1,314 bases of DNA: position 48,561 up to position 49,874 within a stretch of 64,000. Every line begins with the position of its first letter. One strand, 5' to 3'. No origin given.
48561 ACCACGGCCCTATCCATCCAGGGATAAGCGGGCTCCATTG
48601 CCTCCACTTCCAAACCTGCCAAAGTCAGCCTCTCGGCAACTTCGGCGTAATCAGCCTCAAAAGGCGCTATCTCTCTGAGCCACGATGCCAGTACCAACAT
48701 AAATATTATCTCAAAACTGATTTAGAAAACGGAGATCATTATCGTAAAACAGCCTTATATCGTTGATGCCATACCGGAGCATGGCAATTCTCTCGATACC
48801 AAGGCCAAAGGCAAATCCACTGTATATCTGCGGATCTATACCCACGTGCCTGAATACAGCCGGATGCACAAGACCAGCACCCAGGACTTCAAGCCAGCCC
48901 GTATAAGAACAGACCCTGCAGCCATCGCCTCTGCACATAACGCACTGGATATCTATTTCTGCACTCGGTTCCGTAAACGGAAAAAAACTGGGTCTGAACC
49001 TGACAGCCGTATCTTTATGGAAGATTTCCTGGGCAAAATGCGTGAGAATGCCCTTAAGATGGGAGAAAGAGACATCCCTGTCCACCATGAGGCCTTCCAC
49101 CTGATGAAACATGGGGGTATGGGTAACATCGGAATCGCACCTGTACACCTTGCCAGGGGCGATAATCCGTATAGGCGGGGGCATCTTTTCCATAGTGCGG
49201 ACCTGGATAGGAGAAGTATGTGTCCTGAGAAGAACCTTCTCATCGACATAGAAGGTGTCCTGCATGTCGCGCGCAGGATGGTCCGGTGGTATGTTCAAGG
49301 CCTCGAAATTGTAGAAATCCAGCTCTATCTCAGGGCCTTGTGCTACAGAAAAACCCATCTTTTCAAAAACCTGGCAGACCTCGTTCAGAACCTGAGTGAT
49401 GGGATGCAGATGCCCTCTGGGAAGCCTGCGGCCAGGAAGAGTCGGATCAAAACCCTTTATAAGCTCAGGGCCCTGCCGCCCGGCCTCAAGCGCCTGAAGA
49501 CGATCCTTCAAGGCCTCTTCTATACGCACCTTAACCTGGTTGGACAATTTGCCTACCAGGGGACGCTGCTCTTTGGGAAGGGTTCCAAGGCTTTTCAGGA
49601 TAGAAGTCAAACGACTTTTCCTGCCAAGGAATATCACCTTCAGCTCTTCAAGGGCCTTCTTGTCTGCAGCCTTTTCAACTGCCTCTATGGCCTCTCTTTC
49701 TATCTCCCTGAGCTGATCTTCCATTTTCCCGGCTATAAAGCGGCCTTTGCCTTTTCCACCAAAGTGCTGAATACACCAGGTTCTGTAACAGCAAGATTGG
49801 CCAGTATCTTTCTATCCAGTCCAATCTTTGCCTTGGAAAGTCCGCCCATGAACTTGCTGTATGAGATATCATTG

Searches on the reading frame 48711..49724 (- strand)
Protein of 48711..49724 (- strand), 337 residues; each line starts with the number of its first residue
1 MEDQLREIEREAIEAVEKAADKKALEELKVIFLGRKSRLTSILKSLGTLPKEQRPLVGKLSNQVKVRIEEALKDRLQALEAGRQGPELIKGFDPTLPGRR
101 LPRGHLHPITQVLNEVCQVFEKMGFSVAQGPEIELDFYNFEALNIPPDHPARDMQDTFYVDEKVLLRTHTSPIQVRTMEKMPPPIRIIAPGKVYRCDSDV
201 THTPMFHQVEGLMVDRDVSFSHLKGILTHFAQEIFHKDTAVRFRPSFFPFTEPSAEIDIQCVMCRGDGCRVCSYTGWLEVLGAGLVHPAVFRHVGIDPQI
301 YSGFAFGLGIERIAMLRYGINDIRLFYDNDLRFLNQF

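Call 41: search_protein_families(library=pfam, proteins=[window:48711-49724:-], max_evalue=0.00001)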
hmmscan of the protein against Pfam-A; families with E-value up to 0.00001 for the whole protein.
window:48711-49724:- (337 aa): 2 families
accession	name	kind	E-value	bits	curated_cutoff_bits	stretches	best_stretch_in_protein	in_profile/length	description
PF01409.25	tRNA-synt_2d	-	3.4e-104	348.1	19.8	1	93-337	3-246/246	tRNA synthetases class II core domain (F)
PF02912.23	Phe_tRNA-synt_N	-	1.9e-20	73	22.3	1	21-82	2-63/69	Aminoacyl tRNA synthetase class II, N-terminal domain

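Call 42: list_cluster_members(proteins=[window:48711-49724:-, window:46283-48700:-, window:44427-45527:-, window:37927-39021:+, window:39729-40916:-])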
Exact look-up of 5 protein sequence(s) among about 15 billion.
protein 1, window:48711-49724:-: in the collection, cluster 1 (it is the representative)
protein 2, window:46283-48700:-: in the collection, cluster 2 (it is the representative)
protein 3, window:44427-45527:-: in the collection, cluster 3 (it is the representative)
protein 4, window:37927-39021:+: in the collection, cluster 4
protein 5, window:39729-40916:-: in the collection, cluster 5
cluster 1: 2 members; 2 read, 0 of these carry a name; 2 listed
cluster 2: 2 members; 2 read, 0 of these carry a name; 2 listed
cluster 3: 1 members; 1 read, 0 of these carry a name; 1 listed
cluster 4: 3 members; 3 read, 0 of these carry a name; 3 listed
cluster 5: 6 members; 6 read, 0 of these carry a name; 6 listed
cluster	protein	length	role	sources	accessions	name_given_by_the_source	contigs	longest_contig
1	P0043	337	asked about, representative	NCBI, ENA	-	-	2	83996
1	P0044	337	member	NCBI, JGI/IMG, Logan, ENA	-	-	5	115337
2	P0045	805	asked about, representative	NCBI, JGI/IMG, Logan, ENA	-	-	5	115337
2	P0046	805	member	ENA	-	-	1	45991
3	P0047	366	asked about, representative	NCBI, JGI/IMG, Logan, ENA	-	-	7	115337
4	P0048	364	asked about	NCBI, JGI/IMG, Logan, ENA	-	-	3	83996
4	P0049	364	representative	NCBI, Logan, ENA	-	-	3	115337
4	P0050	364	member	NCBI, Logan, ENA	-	-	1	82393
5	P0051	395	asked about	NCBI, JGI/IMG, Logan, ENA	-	-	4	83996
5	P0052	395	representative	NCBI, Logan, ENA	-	-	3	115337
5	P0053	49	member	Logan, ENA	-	-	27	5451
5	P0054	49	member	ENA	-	-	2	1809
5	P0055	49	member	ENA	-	-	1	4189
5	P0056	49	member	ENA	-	-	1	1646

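Call 55: find_homologous_proteins(query=window:48711-49724:-, max_evalue=1e-80)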
Query window:48711-49724:- (337 aa): 7997 proteins with E <= 1e-80 among 8000 candidates; the best 120 are listed.
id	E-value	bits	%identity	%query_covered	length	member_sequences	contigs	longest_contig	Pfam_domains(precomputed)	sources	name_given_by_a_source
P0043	1.5e-227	772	100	100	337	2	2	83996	PF01409.26,PF02912.24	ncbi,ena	-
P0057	2.4e-203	693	88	100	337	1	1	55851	PF01409.26,PF02912.24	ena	-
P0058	6.8e-203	691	88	100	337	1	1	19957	PF01409.26,PF02912.24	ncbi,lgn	-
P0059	2.5e-202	689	87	100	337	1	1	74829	PF01409.26,PF02912.24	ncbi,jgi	-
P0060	7.0e-202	688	87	100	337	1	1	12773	PF01409.26,PF02912.24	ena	-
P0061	9.3e-200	681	87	100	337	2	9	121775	PF01409.26,PF02912.24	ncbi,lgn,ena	-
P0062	1.1e-198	677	85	100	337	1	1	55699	PF01409.26,PF02912.24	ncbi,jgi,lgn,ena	-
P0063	1.3e-198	677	86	100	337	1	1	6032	PF01409.26,PF02912.24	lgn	-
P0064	1.2e-197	674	86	100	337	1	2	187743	PF01409.26,PF02912.24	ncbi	-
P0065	7.8e-197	671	86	100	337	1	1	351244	PF01409.26,PF02912.24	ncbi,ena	-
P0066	1.5e-196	670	85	100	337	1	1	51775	PF01409.26,PF02912.24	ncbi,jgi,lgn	-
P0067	1.2e-194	664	84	100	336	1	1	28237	PF01409.26,PF02912.24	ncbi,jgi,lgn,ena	-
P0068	3.6e-194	663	83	100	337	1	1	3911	PF01409.26,PF02912.24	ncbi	-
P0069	5.9e-192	655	84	100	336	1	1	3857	PF01409.26,PF02912.24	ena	-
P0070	1.6e-191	654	83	100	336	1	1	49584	PF01409.26,PF02912.24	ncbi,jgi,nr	ncbi:MAG: phenylalanine--tRNA ligase subunit alpha [Thermodesulfobacteria bacterium]|nr:phenylalanin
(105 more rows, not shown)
